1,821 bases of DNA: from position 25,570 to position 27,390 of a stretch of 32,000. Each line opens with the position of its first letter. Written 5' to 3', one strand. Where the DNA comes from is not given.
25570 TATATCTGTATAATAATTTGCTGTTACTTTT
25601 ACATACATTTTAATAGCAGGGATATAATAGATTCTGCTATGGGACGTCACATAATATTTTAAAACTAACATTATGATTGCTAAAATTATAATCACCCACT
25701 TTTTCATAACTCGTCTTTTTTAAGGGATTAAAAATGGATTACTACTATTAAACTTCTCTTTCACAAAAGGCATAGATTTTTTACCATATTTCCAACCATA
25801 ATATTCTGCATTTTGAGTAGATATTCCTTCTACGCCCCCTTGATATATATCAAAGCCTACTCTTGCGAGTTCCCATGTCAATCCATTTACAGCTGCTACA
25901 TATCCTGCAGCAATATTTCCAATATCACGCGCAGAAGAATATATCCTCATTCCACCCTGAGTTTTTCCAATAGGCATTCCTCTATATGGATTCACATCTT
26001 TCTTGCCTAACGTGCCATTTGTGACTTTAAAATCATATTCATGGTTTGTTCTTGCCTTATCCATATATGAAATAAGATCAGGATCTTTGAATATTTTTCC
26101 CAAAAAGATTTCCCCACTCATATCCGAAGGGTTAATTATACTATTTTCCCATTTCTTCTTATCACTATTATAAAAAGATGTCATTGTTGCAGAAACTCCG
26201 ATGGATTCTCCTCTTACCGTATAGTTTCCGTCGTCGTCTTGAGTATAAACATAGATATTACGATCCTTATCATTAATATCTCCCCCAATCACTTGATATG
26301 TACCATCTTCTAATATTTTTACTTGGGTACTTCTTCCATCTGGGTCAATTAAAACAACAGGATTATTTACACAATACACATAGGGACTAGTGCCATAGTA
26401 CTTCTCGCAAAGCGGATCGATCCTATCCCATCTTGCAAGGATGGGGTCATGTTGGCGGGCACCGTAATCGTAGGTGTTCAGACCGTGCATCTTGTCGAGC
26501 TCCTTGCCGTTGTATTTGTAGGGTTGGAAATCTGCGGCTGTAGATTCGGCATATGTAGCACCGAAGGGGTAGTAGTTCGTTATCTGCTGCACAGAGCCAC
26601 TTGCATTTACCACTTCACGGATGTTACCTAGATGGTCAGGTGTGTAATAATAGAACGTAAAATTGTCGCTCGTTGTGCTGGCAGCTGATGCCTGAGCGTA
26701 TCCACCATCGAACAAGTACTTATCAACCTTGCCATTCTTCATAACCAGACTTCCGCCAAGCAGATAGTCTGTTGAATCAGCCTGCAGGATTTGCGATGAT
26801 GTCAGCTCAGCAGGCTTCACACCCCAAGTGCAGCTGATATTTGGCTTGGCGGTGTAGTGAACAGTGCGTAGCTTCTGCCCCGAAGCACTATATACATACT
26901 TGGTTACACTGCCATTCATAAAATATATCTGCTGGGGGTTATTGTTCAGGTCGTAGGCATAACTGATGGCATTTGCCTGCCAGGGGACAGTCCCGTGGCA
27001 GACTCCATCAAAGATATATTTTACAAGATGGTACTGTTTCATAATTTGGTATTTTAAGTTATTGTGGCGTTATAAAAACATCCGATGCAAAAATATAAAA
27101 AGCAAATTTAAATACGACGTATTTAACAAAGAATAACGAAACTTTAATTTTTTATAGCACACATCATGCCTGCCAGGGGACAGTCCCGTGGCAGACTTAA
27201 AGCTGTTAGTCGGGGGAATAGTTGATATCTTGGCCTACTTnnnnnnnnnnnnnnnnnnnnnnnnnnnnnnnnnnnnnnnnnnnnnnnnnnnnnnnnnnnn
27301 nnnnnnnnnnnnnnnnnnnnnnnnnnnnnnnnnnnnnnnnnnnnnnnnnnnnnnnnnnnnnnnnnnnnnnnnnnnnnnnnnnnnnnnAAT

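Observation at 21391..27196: A 29-nt GC-rich imperfect palindrome sits at every breakpoint of the Rhs toxin locus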

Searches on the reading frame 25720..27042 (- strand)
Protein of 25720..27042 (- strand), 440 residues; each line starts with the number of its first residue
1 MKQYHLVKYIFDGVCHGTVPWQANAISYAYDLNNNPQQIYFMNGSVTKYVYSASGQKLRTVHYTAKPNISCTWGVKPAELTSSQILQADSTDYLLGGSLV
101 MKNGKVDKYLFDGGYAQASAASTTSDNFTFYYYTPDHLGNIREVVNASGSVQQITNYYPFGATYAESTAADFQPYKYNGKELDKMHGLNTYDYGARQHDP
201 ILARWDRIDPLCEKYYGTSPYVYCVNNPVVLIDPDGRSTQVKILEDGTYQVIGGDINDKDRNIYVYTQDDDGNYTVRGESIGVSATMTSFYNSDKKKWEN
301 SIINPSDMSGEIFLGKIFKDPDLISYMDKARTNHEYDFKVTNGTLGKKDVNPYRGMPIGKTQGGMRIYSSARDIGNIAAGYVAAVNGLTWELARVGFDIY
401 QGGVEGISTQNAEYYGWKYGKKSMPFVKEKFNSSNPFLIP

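Call 60: search_protein_families(library=pfam, proteins=[window:25720-27042:-], max_evalue=0.01)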
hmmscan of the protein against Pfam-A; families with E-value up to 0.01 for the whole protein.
window:25720-27042:- (440 aa): 1 family
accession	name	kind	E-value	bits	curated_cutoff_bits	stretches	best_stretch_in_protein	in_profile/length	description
PF05593.20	RHS_repeat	-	0.0011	19.8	22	0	30-62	1-32/38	RHS Repeat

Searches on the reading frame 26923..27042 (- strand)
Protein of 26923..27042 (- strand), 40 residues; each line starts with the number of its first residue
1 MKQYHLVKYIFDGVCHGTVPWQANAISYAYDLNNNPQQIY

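Call 34: find_homologous_proteins(query=window:26923-27042:-, max_evalue=10)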
Query seq(40 aa) (40 aa): 2 proteins with E <= 10 among 2 candidates.
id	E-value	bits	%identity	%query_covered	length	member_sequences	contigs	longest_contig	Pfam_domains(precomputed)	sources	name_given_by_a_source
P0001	1.9e-9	53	69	90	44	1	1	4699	-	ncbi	-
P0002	1.0e-8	51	71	85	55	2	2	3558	-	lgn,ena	-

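Call 36: find_encoding_contigs(protein=P0002, flank=10000, max_places=10)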
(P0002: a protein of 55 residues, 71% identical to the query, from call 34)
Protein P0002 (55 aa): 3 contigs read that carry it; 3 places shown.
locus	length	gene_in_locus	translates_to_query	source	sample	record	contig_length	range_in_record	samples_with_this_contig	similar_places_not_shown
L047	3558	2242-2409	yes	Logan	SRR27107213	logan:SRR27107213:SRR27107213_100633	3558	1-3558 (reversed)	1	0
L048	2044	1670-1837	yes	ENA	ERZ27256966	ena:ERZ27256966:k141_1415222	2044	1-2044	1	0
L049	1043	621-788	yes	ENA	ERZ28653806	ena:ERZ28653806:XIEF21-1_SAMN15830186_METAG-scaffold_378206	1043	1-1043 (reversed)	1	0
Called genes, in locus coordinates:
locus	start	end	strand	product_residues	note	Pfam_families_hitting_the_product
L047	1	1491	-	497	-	?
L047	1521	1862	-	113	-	-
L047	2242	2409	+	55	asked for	-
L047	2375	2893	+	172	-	PF15428:Imm26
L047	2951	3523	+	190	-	-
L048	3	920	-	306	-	?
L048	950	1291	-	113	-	-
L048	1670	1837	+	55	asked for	-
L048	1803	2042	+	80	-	?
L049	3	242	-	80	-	?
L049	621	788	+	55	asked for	-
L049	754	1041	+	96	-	?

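Call 37: find_encoding_contigs(protein=P0001, flank=10000, max_places=10)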
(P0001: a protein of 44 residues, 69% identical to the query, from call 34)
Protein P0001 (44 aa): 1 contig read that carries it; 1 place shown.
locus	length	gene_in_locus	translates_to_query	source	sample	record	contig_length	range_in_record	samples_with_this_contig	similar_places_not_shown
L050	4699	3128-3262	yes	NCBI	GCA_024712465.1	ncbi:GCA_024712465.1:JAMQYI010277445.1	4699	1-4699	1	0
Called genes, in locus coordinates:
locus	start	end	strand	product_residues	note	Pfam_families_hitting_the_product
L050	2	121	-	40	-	?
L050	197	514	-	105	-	-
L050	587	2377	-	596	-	PF08800:BT4734-like_N, PF05272:VapE-like_dom, PF19263:DUF5906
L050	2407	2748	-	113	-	-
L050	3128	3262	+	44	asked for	-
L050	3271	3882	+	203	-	-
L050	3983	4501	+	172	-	PF15428:Imm26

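Call 41: find_homologous_proteins(query=L047:2375-2893:+, max_evalue=0.00001)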
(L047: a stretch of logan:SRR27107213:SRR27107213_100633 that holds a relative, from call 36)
Query L047:2375-2893:+ (172 aa): 120 proteins with E <= 0.00001 among 136 candidates.
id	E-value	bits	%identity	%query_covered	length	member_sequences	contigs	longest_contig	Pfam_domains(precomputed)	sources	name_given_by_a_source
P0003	5.2e-111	386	99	100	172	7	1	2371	PF15428.12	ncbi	-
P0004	5.2e-82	292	73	97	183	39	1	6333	PF15428.12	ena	-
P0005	3.1e-78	279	66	97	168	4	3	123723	PF15428.12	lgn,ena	-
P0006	5.8e-78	278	68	100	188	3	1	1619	PF15428.12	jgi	jgi:hypothetical protein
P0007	1.6e-77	277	71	98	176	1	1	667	PF15428.12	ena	-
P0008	8.7e-75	268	73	92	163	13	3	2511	PF15428.12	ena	-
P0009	1.5e-74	267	68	98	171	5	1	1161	PF15428.12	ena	-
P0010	2.9e-74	266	69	97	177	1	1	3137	PF15428.12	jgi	jgi:hypothetical protein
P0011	2.7e-73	263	66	98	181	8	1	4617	PF15428.12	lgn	-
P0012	4.6e-73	263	67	97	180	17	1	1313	PF15428.12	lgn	-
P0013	5.6e-73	262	63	98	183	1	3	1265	PF15428.12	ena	-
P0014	3.1e-68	247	64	98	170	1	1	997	PF15428.12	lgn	-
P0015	1.9e-67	244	61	98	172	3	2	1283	PF15428.12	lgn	-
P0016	1.1e-64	235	58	98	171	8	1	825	PF15428.12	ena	-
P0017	2.1e-62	228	61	90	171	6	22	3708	PF15428.12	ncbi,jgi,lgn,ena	jgi:hypothetical protein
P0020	1.2e-61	225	58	98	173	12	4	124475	PF15428.12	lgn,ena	-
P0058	6.6e-45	171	52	90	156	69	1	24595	PF15428.12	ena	-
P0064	1.9e-44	169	57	87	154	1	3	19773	PF15428.12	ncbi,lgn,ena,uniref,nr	ncbi:Imm26 family immunity protein [Bacteroides sp. UBA939]|uniref:Imm26 family immunity protein n=1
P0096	1.2e-39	154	51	85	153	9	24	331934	PF15428.12,PF26977.1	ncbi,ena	-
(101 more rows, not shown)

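Call 42: find_encoding_contigs(protein=P0005, flank=10000, max_places=4)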
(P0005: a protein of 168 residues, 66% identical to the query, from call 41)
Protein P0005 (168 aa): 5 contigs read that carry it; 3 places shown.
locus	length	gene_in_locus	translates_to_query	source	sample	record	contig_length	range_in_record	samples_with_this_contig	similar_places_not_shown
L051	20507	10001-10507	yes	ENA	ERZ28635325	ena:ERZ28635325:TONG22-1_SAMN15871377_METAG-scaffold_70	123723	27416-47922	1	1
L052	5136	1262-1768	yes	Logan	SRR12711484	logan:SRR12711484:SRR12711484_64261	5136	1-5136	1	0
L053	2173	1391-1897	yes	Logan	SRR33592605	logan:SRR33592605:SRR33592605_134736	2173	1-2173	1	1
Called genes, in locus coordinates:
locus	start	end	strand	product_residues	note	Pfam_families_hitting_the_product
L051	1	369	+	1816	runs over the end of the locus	PF01835:MG2, PF00207:A2M, PF17973:bMG10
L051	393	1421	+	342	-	PF07610:DUF1573, PF22544:HYDIN_VesB_CFA65-like_Ig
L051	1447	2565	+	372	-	PF03308:MeaB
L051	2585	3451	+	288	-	PF02401:LYTB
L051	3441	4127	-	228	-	PF02224:Cytidylate_kin, PF13189:Cytidylate_kin2 (weak), PF13238:AAA_18 (faint)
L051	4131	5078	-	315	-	-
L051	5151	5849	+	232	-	PF03544:TonB_C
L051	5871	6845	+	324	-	PF00348:polyprenyl_synt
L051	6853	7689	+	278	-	PF01026:TatD_DNase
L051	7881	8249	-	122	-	-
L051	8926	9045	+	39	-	-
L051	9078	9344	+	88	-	-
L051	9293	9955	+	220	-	-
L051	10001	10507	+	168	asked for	PF15428:Imm26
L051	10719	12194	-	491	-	PF05547:Peptidase_M6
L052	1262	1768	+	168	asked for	PF15428:Imm26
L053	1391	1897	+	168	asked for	PF15428:Imm26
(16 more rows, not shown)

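Call 43: find_encoding_contigs(protein=P0020, flank=10000, max_places=4)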
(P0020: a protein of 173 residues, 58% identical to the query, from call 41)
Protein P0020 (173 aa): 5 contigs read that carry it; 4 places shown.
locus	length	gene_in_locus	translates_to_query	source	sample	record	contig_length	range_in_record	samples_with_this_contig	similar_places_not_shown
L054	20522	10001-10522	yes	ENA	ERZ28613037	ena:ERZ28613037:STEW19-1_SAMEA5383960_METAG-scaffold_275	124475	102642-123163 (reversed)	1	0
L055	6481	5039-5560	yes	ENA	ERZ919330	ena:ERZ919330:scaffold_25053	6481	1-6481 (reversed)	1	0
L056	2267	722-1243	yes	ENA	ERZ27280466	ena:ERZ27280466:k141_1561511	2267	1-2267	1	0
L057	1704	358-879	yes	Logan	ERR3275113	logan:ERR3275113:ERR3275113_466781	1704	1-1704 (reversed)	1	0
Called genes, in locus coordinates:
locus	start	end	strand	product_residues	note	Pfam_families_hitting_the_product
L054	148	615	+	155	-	PF04542:Sigma70_r2, PF08281:Sigma70_r4_2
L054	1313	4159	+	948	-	PF00675:Peptidase_M16, PF05193:Peptidase_M16_C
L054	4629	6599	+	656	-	PF00079:Serpin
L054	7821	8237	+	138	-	-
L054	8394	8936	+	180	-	-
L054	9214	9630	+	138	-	PF14512:TM1586_NiRdase (faint), PF00881:Nitroreductase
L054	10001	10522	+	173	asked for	PF15428:Imm26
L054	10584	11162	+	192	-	-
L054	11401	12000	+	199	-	PF14512:TM1586_NiRdase (faint), PF00881:Nitroreductase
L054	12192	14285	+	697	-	PF25183:OMP_b-brl_4 (faint)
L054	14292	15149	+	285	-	PF14054:DUF4249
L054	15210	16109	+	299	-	PF01545:Cation_efflux, PF16916:ZT_dimer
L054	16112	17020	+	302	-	PF04397:LytTR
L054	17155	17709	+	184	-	PF09922:LiaF-like_C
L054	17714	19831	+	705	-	PF14905:OMP_b-brl_3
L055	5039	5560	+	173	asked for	PF15428:Imm26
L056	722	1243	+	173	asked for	PF15428:Imm26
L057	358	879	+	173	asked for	PF15428:Imm26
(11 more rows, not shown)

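Call 46: find_encoding_contigs(protein=P0004, flank=10000, max_places=5)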
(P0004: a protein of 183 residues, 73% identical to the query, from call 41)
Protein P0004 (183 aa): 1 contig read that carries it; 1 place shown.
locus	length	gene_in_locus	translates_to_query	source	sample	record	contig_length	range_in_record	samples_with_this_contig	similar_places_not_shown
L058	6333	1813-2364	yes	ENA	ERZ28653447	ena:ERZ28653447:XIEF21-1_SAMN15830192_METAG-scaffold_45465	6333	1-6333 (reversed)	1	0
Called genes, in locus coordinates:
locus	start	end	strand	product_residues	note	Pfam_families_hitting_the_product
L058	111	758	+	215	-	-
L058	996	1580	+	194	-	PF14567:SUKH_5 (weak), PF09346:SMI1_KNR4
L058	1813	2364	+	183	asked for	PF15428:Imm26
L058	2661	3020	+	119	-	-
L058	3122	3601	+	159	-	-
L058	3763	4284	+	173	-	-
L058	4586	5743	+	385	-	PF13173:AAA_14, PF13635:DUF4143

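Call 47: find_encoding_contigs(protein=P0096, flank=10000, max_places=5)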
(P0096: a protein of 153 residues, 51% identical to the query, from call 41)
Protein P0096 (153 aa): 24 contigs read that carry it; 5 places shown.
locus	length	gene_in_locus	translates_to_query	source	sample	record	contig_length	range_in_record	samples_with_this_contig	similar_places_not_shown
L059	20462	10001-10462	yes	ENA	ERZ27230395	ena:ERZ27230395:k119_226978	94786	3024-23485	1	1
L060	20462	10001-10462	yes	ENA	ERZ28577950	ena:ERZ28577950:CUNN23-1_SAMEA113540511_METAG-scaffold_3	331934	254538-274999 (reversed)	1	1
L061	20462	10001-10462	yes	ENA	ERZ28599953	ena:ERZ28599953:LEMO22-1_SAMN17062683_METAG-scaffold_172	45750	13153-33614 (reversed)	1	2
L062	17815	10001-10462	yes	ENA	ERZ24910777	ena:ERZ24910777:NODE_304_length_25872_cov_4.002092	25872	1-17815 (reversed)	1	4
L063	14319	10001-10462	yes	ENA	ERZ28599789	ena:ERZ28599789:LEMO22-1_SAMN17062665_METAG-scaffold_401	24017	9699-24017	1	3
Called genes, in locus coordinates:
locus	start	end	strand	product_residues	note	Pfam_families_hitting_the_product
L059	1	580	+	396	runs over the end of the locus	-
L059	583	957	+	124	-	PF03840:SecG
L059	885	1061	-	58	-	-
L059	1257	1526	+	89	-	PF00166:Cpn10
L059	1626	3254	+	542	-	PF00118:Cpn60_TCP1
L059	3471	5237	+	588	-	PF02690:Na_Pi_cotrans, PF01895:PhoU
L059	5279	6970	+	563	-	PF02690:Na_Pi_cotrans, PF01865:PhoU_div (faint), PF01895:PhoU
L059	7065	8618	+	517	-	PF28494:GlyRS_ins_1, PF00587:tRNA-synt_2b, PF03129:HGTP_anticodon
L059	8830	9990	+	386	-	PF25023:TEN_YD-shell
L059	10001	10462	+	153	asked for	PF26977:DUF8309 (faint), PF15428:Imm26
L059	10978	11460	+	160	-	-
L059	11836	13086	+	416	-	PF19577:DcaP, PF02530:Porin_2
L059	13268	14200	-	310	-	PF06574:FAD_syn, PF01467:CTP_transf_like (weak), PF01687:Flavokinase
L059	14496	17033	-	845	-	PF00317:Ribonuc_red_lgN (weak), PF02867:Ribonuc_red_lgC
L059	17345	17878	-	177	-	PF01782:RimM (weak), PF24986:PRC_RimM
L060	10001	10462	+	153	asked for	PF26977:DUF8309 (faint), PF15428:Imm26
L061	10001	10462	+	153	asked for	PF26977:DUF8309 (faint), PF15428:Imm26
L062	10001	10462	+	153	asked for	PF26977:DUF8309 (faint), PF15428:Imm26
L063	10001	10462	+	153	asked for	PF26977:DUF8309 (faint), PF15428:Imm26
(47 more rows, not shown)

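Call 51: find_homologous_proteins(query=L058:996-1580:+, max_evalue=1e-8)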
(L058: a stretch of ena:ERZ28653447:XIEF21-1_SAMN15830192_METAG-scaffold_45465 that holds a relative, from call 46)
Query L058:996-1580:+ (194 aa): 4 proteins with E <= 1e-8 among 35 candidates.
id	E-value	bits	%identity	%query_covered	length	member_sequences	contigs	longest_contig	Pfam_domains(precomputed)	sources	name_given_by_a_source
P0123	3.0e-113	394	86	100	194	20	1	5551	PF14567.12,PF09346.16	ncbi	-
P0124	7.5e-100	351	77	99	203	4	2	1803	PF14567.12,PF09346.16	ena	-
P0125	6.8e-97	341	75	99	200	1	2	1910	PF14567.12,PF09346.16,PF14568.12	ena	-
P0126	3.4e-21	94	39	75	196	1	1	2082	PF09346.16,PF14568.12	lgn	-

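Call 52: find_encoding_contigs(protein=P0064, flank=10000, max_places=3)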
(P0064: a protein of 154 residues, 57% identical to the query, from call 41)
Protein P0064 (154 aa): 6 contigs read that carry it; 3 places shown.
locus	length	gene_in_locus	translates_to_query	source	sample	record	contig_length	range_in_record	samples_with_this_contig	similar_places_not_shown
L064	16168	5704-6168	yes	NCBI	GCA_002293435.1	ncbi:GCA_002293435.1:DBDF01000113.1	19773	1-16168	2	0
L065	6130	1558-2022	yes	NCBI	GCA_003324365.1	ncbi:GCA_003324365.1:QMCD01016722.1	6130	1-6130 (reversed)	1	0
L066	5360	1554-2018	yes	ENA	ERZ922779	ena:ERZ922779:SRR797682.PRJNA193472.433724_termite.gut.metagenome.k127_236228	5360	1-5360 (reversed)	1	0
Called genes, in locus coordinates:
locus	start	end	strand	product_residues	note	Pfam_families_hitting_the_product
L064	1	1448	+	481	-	PF05593:RHS_repeat (weak)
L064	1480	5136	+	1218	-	PF20041:DUF6443, PF05593:RHS_repeat (faint), PF14411:LHH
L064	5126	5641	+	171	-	PF14567:SUKH_5, PF09346:SMI1_KNR4, PF14568:SUKH_6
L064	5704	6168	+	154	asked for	PF15428:Imm26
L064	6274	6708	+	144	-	-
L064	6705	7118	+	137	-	-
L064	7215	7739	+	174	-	-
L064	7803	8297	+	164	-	-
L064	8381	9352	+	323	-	-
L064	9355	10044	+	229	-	-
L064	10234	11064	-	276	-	PF13613:HTH_Tnp_4 (weak), PF01609:DDE_Tnp_1, PF13359:DDE_Tnp_4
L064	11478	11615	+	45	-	-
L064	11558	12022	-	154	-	PF00137:ATP-synt_C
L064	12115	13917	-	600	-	PF01496:V_ATPase_I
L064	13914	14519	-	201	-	PF01813:ATP-synt_D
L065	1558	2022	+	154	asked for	PF15428:Imm26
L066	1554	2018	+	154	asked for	PF15428:Imm26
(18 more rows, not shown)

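Call 53: find_encoding_contigs(protein=P0058, flank=10000, max_places=3)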
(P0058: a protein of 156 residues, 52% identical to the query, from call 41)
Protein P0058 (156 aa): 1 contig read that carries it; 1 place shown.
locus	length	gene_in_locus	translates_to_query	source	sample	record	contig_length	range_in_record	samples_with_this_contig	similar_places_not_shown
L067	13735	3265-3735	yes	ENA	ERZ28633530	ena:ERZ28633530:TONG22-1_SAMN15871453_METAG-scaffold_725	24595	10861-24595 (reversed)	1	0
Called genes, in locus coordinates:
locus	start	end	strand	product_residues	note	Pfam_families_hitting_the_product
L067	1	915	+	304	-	?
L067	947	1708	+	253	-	-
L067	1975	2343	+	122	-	-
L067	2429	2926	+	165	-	-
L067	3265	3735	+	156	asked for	PF15428:Imm26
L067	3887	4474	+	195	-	-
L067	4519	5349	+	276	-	PF13306:LRR_5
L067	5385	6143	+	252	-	-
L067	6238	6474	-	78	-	PF04226:Transgly_assoc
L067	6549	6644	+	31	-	-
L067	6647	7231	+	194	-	PF01346:FKBP_N, PF00254:FKBP_C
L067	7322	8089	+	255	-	PF01346:FKBP_N, PF00254:FKBP_C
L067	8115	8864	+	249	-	PF01346:FKBP_N, PF00254:FKBP_C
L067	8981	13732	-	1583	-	PF07550:Shr-like_HID (faint), PF21166:LSM12_LSM (faint)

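Call 60: search_protein_families(library=pfam, proteins=[L050:3271-3882:+, L050:2407-2748:-, L047:2951-3523:+], max_evalue=0.01)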
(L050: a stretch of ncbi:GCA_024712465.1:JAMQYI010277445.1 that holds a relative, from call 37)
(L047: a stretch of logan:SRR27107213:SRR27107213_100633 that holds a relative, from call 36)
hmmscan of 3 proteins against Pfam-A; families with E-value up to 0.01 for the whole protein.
L050:3271-3882:+ (203 aa): 0 families

L050:2407-2748:- (113 aa): 0 families

L047:2951-3523:+ (190 aa): 0 families

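Call 72: find_related_loci(query=L050:587-2377:-, collection=viral_contigs, flank=10000)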
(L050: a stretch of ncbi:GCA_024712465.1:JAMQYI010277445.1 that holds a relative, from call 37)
Query L050:587-2377:- (596 aa) in viral_contigs; peptide patterns used: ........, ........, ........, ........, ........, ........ (x = any residue, [..] = any of these).
1 stretches matched a pattern, but none encodes a relative of the query by tblastn (E <= 1e-3).

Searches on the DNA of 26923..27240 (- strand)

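Call 74: search_dna_similar(query=L050:2750-4699:+, collection=plasmids, mode=distant, max_rows=10)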
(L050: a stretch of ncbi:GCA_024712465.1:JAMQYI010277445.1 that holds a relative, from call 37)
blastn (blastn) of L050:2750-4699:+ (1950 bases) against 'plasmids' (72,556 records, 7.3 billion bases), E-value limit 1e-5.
No match.

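Call 75: search_dna_similar(query=window:26940-27240:-, collection=phages, mode=distant, max_rows=10, max_evalue=0.01)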
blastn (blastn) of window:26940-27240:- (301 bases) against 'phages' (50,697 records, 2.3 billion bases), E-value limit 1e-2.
No match.
